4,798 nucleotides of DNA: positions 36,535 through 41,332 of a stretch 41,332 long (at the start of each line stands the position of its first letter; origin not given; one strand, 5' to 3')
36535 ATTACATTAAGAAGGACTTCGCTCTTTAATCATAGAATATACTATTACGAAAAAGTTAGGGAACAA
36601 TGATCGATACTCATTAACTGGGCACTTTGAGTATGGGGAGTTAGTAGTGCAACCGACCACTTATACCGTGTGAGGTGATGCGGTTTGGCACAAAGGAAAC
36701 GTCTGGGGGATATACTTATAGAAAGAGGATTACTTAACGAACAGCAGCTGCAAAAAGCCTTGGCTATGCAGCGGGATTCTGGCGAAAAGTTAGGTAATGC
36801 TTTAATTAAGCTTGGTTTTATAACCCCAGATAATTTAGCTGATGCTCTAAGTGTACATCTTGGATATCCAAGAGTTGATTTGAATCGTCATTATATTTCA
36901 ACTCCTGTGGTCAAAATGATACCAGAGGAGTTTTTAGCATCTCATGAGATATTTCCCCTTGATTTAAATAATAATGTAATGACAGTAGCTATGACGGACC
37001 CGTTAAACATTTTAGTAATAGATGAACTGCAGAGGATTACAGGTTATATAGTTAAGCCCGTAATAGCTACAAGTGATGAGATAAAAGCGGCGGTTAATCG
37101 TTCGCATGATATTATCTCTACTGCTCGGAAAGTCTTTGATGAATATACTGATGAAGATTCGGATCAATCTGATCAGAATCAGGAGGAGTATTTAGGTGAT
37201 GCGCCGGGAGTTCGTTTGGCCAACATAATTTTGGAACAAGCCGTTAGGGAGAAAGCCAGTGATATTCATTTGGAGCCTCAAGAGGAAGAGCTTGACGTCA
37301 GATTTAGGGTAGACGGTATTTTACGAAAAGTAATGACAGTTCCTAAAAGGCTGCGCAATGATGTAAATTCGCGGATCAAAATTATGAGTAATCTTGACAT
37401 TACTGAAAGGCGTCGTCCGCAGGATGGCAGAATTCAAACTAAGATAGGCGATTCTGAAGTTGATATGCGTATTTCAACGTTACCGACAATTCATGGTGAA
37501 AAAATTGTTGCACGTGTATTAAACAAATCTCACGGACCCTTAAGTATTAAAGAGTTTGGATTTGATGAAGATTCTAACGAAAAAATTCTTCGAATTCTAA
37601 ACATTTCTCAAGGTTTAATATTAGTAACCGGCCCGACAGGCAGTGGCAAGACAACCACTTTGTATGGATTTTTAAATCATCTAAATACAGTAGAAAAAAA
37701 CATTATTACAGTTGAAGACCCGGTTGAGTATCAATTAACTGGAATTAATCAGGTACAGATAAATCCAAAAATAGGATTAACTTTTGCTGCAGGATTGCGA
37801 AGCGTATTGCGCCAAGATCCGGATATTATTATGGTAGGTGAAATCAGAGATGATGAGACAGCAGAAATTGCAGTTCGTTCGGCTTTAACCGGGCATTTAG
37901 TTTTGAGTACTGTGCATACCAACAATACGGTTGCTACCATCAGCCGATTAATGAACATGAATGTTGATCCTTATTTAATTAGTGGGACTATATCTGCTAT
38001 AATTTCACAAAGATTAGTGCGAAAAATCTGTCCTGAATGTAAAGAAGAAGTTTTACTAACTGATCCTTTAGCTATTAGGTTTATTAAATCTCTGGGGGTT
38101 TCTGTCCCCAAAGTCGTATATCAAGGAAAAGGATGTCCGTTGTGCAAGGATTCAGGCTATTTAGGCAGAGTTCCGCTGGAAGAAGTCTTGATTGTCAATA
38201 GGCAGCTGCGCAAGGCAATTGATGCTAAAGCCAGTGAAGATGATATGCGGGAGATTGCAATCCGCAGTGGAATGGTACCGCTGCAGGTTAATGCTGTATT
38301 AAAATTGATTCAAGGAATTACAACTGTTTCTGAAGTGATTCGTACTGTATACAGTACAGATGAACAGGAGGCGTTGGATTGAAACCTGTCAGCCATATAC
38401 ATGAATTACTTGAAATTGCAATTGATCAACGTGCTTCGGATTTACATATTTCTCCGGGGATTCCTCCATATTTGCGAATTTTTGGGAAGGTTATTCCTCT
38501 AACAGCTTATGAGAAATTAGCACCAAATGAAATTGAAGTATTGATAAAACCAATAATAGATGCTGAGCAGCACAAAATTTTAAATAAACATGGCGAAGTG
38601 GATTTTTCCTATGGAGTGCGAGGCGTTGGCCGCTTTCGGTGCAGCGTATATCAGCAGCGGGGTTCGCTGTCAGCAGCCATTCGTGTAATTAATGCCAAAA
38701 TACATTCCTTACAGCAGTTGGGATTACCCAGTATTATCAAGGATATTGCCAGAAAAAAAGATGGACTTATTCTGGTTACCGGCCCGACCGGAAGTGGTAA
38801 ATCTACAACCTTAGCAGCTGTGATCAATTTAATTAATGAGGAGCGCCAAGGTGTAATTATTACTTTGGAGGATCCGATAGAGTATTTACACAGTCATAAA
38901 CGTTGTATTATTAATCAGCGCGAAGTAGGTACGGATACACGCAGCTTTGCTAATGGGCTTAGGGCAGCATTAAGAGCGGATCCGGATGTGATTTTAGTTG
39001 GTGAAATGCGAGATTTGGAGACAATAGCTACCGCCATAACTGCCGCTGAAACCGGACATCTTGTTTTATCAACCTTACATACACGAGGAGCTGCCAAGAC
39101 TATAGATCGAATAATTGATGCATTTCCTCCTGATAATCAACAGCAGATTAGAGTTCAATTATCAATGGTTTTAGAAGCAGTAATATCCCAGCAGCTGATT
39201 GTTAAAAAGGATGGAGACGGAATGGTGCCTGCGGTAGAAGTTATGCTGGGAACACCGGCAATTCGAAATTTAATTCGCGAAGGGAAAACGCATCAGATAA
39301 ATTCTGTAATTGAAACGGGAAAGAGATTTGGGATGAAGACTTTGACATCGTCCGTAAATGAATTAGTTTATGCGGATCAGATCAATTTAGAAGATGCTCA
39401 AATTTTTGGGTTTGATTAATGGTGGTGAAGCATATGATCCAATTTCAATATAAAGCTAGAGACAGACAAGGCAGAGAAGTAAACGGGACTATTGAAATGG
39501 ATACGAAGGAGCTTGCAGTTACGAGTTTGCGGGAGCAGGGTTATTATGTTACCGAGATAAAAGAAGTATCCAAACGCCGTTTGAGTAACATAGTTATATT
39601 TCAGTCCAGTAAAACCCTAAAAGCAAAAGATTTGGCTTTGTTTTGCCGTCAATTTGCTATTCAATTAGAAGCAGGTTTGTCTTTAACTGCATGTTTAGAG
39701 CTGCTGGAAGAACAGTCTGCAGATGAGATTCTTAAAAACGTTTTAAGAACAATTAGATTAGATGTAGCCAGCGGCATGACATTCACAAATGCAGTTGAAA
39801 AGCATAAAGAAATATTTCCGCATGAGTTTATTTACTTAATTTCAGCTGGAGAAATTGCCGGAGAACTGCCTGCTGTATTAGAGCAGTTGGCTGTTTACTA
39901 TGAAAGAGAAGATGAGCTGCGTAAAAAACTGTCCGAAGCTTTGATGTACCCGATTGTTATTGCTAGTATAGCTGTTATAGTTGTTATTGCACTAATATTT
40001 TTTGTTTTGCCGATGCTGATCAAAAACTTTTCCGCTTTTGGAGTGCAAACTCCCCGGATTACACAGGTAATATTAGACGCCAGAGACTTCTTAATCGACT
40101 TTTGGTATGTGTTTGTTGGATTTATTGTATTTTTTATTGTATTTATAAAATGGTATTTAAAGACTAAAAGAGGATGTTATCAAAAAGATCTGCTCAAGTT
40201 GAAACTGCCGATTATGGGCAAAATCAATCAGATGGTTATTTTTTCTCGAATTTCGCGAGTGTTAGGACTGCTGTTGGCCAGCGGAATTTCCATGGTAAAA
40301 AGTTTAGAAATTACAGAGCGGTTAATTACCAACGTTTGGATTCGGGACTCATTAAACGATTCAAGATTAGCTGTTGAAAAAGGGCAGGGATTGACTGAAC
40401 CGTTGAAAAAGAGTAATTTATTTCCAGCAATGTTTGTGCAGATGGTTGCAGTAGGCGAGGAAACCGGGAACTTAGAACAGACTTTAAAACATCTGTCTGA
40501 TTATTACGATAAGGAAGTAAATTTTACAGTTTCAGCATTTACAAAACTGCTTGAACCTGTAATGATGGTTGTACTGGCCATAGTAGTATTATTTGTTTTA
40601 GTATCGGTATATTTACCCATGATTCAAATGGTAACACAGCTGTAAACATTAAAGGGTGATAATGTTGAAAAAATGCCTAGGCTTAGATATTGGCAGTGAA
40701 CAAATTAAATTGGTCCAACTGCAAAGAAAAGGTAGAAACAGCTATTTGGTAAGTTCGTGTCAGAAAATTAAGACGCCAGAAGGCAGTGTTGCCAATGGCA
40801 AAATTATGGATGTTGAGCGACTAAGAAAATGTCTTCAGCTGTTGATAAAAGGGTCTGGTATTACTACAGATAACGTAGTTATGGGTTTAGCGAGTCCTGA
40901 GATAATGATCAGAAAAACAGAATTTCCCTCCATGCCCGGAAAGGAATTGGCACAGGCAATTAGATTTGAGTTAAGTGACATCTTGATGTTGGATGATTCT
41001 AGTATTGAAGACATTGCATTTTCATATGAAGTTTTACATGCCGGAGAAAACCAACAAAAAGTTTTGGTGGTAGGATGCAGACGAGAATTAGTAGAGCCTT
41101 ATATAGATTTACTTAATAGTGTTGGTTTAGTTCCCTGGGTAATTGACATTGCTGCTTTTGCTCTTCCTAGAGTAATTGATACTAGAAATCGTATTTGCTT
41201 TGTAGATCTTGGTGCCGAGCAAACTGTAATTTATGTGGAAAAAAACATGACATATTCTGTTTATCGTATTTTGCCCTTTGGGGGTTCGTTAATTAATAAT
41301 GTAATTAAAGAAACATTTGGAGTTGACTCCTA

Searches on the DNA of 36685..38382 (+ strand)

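Call 10: search_rna_families(sources=[L001, L002, L003, L004, L005, L006, L007, L008, L009, L010, L011, L012, L013], threshold=gathering)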
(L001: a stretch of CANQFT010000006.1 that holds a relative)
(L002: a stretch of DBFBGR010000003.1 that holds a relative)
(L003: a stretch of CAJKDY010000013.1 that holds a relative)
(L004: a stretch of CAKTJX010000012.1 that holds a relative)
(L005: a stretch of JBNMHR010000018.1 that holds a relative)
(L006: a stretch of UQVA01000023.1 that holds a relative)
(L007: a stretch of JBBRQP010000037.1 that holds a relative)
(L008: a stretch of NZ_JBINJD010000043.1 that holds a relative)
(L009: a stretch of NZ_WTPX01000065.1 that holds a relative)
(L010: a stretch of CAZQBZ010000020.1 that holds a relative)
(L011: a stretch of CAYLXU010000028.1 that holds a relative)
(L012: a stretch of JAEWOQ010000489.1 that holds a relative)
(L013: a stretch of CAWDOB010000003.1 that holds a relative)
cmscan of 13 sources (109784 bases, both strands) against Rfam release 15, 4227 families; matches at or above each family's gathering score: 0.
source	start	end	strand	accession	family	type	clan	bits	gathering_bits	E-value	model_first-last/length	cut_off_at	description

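Call 24: search_rna_families(sources=[L014, L015, L017, L018, L019, L020, L021, L022, L023, L024, L025], threshold=gathering)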
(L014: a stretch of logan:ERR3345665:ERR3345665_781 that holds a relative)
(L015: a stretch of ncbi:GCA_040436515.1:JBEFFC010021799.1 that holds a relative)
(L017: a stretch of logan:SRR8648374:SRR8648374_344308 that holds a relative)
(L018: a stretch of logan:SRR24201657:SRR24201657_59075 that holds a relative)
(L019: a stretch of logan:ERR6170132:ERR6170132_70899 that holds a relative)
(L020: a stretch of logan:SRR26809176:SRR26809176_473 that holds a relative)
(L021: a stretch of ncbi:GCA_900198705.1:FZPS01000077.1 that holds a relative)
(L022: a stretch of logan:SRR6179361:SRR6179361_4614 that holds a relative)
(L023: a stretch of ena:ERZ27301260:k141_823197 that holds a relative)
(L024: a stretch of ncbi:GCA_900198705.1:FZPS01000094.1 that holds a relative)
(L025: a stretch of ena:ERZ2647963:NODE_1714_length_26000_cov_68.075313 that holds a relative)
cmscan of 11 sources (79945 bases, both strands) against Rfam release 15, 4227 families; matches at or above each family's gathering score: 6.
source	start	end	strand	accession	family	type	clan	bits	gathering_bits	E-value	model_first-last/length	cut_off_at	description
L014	2900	2982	+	RF01786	c-di-GMP-II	Cis-reg; riboswitch;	CL00127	65.6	53.5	2.4e-12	1-84/84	no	Cyclic di-GMP-II riboswitch aptamer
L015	2899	2981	+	RF01786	c-di-GMP-II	Cis-reg; riboswitch;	CL00127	64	53.5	6.9e-12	1-84/84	no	Cyclic di-GMP-II riboswitch aptamer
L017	2897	2980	+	RF01786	c-di-GMP-II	Cis-reg; riboswitch;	CL00127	63.1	53.5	1.3e-11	1-84/84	no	Cyclic di-GMP-II riboswitch aptamer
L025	2876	2959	+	RF01786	c-di-GMP-II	Cis-reg; riboswitch;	CL00127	62.3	53.5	2.1e-11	1-84/84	no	Cyclic di-GMP-II riboswitch aptamer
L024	2877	2959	+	RF01786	c-di-GMP-II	Cis-reg; riboswitch;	CL00127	62.2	53.5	2.3e-11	1-84/84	no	Cyclic di-GMP-II riboswitch aptamer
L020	2826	2912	+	RF01786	c-di-GMP-II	Cis-reg; riboswitch;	CL00127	60.5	53.5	7.1e-11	1-84/84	no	Cyclic di-GMP-II riboswitch aptamer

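Call 51: search_rna_families(sources=[L014, L015, L017, L020, L024, L025, L146], threshold=gathering, show_alignments=8)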
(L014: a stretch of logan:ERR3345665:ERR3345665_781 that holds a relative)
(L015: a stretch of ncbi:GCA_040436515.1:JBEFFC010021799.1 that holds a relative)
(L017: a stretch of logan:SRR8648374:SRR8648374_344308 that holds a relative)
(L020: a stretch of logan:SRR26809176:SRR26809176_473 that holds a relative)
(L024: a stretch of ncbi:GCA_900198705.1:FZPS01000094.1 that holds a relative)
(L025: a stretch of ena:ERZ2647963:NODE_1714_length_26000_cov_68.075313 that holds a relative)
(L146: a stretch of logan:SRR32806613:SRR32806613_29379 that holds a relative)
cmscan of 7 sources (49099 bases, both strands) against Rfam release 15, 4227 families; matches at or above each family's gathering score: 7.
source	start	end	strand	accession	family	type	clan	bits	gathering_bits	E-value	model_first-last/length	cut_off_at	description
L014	2900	2982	+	RF01786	c-di-GMP-II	Cis-reg; riboswitch;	CL00127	65.6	53.5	1.5e-12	1-84/84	no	Cyclic di-GMP-II riboswitch aptamer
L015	2899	2981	+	RF01786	c-di-GMP-II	Cis-reg; riboswitch;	CL00127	64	53.5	4.2e-12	1-84/84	no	Cyclic di-GMP-II riboswitch aptamer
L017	2897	2980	+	RF01786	c-di-GMP-II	Cis-reg; riboswitch;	CL00127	63.1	53.5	7.9e-12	1-84/84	no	Cyclic di-GMP-II riboswitch aptamer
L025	2876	2959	+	RF01786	c-di-GMP-II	Cis-reg; riboswitch;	CL00127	62.3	53.5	1.3e-11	1-84/84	no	Cyclic di-GMP-II riboswitch aptamer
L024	2877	2959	+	RF01786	c-di-GMP-II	Cis-reg; riboswitch;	CL00127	62.2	53.5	1.4e-11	1-84/84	no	Cyclic di-GMP-II riboswitch aptamer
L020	2826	2912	+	RF01786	c-di-GMP-II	Cis-reg; riboswitch;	CL00127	60.5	53.5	4.4e-11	1-84/84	no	Cyclic di-GMP-II riboswitch aptamer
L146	123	207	+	RF01786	c-di-GMP-II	Cis-reg; riboswitch;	CL00127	57.9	53.5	2.3e-10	1-84/84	no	Cyclic di-GMP-II riboswitch aptamer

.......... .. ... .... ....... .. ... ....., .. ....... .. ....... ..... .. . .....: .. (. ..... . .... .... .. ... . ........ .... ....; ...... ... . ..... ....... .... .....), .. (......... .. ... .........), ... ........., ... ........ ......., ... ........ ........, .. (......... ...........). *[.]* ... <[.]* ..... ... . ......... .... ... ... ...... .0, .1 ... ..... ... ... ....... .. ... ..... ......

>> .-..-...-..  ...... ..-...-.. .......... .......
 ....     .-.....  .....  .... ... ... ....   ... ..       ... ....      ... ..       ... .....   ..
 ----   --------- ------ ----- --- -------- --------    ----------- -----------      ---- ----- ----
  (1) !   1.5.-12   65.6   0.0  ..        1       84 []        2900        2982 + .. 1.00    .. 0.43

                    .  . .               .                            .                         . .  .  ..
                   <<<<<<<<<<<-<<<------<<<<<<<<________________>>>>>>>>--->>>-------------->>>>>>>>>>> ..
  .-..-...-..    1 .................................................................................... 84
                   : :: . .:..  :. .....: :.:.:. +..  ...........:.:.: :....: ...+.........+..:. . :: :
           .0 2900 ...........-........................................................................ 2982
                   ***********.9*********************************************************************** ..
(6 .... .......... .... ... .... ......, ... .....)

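Call 53: search_rna_families(sources=[L018, L019, L021, L022, L023], threshold=evalue, max_evalue=1)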
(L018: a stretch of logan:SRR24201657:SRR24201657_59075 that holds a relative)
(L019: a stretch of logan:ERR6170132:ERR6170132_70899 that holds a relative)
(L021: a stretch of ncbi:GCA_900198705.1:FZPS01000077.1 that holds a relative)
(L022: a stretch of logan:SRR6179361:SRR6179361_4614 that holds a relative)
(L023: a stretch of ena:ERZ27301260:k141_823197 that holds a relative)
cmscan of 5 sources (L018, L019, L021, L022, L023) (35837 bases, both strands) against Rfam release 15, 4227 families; matches with E-value up to 1: 0.
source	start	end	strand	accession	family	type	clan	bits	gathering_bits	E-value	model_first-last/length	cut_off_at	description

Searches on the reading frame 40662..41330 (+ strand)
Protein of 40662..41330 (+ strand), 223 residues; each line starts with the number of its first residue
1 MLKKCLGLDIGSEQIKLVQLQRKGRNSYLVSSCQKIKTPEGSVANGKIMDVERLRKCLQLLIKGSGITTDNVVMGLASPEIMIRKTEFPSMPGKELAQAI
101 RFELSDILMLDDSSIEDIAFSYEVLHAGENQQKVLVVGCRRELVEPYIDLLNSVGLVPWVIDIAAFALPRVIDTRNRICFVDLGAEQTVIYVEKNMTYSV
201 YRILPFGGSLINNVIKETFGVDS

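Call 58: search_protein_families(library=pfam, max_evalue=0.00001, proteins=[window:40662-41330:+])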
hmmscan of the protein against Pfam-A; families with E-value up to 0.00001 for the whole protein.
window:40662-41330:+ (223 aa): 1 family
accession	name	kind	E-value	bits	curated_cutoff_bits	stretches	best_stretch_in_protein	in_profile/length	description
PF11104.14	PilM_2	-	4.3e-27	95.4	27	1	7-222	1-226/340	Type IV pilus assembly protein PilM;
